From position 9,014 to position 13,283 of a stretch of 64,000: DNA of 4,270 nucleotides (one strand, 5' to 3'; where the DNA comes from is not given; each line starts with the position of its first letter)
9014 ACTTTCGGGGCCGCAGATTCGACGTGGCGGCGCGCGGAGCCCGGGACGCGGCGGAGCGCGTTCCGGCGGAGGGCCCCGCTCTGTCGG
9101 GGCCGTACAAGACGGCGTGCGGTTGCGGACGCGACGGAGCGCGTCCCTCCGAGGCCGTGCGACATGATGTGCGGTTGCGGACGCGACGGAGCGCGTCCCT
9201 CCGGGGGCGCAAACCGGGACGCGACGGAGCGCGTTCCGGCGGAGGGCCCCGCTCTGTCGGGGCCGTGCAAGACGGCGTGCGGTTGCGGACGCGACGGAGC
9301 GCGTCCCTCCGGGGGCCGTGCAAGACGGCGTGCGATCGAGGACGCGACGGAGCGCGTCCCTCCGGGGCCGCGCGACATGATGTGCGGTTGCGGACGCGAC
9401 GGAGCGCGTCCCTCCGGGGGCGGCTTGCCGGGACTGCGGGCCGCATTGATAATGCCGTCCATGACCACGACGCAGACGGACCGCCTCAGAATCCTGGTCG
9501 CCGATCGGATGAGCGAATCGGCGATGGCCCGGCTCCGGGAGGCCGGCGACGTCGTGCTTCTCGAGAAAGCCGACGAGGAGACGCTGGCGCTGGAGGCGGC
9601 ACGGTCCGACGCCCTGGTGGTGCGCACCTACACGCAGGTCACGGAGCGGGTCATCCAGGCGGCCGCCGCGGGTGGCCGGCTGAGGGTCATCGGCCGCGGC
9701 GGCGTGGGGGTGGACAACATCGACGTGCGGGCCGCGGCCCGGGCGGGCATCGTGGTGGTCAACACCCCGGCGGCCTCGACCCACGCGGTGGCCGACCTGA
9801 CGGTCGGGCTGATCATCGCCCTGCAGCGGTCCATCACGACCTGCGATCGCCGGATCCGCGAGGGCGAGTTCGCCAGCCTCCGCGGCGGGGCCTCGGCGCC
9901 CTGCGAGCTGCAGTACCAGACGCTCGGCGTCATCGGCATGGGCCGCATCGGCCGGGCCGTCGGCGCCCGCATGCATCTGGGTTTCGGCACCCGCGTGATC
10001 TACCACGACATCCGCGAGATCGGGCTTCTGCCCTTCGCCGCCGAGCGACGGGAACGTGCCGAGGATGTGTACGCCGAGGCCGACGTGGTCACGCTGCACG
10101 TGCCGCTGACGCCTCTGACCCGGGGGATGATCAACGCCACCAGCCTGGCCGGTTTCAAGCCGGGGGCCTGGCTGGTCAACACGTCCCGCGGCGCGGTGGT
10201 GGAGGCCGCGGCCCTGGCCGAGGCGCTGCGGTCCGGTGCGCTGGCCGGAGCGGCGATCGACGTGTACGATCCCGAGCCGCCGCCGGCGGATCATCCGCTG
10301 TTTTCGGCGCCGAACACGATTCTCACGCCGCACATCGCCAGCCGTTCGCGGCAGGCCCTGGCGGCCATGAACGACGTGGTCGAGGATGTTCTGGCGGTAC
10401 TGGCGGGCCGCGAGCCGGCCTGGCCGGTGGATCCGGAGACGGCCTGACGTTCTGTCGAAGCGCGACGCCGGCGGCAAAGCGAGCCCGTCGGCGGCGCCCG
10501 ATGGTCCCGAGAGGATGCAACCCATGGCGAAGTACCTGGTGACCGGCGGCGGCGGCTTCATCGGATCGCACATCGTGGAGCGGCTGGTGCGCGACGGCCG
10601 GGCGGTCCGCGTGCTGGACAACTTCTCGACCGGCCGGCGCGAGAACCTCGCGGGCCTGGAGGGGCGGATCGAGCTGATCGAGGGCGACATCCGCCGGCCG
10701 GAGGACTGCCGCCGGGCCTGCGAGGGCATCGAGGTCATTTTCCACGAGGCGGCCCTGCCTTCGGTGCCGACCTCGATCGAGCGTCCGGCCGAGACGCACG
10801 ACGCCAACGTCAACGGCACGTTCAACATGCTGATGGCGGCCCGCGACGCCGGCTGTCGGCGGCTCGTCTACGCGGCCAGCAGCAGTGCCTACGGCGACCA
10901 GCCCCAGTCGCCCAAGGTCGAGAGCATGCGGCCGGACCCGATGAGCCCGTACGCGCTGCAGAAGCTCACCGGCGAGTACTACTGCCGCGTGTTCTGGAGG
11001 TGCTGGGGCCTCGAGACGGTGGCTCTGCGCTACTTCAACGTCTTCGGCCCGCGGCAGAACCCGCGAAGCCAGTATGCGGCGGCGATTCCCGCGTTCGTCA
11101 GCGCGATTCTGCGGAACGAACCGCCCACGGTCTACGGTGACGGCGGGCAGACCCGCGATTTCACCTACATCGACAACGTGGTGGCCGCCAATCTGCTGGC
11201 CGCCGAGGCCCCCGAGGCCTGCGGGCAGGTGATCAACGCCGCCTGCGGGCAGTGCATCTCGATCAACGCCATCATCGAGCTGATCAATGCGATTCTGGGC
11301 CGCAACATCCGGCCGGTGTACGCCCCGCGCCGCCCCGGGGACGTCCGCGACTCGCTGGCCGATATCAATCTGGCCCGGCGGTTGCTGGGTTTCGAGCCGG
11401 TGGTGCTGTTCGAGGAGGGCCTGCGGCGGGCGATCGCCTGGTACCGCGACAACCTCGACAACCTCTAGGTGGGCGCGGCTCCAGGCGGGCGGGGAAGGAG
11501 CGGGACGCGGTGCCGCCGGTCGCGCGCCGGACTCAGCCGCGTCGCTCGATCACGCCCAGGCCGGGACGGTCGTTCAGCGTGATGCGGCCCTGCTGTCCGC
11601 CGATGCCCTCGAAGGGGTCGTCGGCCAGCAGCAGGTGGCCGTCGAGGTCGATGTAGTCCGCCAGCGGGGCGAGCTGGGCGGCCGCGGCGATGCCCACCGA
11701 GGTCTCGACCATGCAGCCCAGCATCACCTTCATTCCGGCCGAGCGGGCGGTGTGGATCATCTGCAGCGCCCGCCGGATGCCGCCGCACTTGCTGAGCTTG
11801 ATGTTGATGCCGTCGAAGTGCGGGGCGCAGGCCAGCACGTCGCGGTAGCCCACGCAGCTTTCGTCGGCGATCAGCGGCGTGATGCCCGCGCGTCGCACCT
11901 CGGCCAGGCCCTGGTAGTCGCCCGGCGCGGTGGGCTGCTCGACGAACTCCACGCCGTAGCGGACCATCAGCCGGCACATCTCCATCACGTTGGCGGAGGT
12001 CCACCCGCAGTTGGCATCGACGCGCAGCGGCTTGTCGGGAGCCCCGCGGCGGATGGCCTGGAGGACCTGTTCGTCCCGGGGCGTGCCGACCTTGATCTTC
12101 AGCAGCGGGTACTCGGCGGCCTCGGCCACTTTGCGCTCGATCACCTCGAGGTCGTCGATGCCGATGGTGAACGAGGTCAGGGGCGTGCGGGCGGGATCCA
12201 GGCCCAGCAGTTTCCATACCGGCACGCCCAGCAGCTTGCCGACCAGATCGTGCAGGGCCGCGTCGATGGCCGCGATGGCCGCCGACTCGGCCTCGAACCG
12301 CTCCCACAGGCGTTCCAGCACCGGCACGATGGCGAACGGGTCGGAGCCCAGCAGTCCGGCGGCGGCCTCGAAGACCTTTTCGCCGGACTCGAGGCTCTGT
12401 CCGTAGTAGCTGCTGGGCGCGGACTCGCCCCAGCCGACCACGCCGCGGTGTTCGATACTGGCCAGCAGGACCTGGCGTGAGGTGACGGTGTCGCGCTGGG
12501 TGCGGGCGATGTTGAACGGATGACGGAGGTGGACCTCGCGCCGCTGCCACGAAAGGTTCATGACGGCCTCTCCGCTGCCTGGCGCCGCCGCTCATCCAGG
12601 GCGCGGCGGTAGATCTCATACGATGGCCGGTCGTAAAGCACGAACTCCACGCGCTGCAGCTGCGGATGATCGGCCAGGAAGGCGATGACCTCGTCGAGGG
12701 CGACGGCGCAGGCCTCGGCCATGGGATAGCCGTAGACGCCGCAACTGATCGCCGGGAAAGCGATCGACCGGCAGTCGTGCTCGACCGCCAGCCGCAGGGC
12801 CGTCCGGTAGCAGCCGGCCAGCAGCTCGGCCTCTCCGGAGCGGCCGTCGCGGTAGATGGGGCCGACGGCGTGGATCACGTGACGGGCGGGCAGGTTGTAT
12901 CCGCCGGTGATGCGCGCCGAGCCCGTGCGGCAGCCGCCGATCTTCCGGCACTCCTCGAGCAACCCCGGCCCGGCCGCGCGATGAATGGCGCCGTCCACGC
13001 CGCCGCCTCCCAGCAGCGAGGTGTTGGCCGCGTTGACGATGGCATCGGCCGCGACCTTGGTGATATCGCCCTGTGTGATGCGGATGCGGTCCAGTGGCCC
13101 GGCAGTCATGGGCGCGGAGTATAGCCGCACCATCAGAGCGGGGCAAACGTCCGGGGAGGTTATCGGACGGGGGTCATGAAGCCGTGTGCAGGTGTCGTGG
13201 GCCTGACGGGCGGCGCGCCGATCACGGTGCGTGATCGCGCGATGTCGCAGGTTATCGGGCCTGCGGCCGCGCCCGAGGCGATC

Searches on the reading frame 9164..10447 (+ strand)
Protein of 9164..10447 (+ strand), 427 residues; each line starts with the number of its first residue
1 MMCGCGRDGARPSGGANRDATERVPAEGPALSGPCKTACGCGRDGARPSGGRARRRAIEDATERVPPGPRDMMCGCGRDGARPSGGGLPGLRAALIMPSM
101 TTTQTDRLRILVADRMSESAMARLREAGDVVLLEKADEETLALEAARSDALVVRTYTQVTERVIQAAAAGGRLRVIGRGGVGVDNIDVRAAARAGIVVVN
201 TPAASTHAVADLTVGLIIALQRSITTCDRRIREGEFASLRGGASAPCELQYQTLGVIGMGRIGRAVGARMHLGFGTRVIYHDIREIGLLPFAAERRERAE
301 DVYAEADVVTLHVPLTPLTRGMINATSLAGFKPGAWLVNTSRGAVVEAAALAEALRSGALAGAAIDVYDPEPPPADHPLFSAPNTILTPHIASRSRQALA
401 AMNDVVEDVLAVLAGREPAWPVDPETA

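Call 7: search_protein_families(library=pfam, proteins=[window:9164-10447:+], max_evalue=0.001)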
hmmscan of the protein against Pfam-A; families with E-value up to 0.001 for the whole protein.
window:9164-10447:+ (427 aa): 3 families
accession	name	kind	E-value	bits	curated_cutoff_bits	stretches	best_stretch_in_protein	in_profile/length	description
PF02826.25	2-Hacid_dh_C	-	8.3e-54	182.1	25.1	1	214-392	1-178/178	D-isomer specific 2-hydroxyacid dehydrogenase, NAD binding domain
PF00389.36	2-Hacid_dh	-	9e-30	103.5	24.6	1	110-422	1-133/134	D-isomer specific 2-hydroxyacid dehydrogenase, catalytic domain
PF03446.21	NAD_binding_2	-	0.00085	19.8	21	0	254-357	2-109/161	NAD binding domain of 6-phosphogluconate dehydrogenase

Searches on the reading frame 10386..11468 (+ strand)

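Call 7: search_protein_families(library=pfam, proteins=[window:10386-11468:+], max_evalue=0.001)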
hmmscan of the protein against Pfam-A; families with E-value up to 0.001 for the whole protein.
window:10386-11468:+ (360 aa): 10 families
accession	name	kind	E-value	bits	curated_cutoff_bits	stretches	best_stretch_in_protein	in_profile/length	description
PF01370.27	Epimerase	-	2.5e-61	207.6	20.9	1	51-285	2-239/240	NAD dependent epimerase/dehydratase family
PF16363.11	GDP_Man_Dehyd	-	6.8e-52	177.4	27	1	51-348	1-331/332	GDP-mannose 4,6 dehydratase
PF01073.25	3Beta_HSD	-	1e-29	103.9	22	1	51-275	1-231/280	3-beta hydroxysteroid dehydrogenase/isomerase family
PF02719.21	Polysacc_synt_2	-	1.3e-12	48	20.2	1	51-168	2-131/293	Polysaccharide biosynthesis protein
PF07993.18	NAD_binding_4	-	3.7e-12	46.4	20.1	1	52-202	1-190/258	Male sterility protein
PF13460.12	NAD_binding_10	-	6.6e-11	42.9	27.2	1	54-197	1-128/184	NAD(P)H-binding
PF04321.23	RmlD_sub_bind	-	1.7e-07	31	27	1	50-201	3-137/287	RmlD substrate binding domain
PF05368.20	NmrA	-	2.1e-06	28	27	1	51-165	6-107/298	NmrA-like family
PF00106.31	adh_short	-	0.00011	22.2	26.6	1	51-119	4-75/195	short chain dehydrogenase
PF08659.16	KR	-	0.00091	19.6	22.6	0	48-120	1-87/180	KR domain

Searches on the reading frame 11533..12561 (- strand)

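Call 7: search_protein_families(library=pfam, proteins=[window:11533-12561:-], max_evalue=0.001)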
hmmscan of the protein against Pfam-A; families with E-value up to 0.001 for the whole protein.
window:11533-12561:- (342 aa): 2 families
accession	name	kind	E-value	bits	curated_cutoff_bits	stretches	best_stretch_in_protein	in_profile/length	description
PF13378.12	MR_MLE_C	-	1.1e-36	127.1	29.4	1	145-337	9-213/219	Enolase C-terminal domain-like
PF02746.21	MR_MLE_N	-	1.8e-14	54.4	22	1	11-120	12-117/117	Mandelate racemase / muconate lactonizing enzyme, N-terminal domain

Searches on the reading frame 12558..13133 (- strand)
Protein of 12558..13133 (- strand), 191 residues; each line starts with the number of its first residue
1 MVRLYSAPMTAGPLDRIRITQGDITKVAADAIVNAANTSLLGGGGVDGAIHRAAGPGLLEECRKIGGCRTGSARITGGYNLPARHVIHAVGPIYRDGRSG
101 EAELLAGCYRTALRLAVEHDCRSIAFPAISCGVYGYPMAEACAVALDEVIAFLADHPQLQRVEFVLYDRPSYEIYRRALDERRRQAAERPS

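Call 7: search_protein_families(library=pfam, proteins=[window:12558-13133:-], max_evalue=0.001)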
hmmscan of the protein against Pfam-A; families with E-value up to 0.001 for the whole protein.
window:12558-13133:- (191 aa): 1 family
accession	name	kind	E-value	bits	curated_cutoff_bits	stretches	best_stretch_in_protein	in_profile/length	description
PF01661.27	Macro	-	2.9e-47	159.9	22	1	33-145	1-118/118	Macro domain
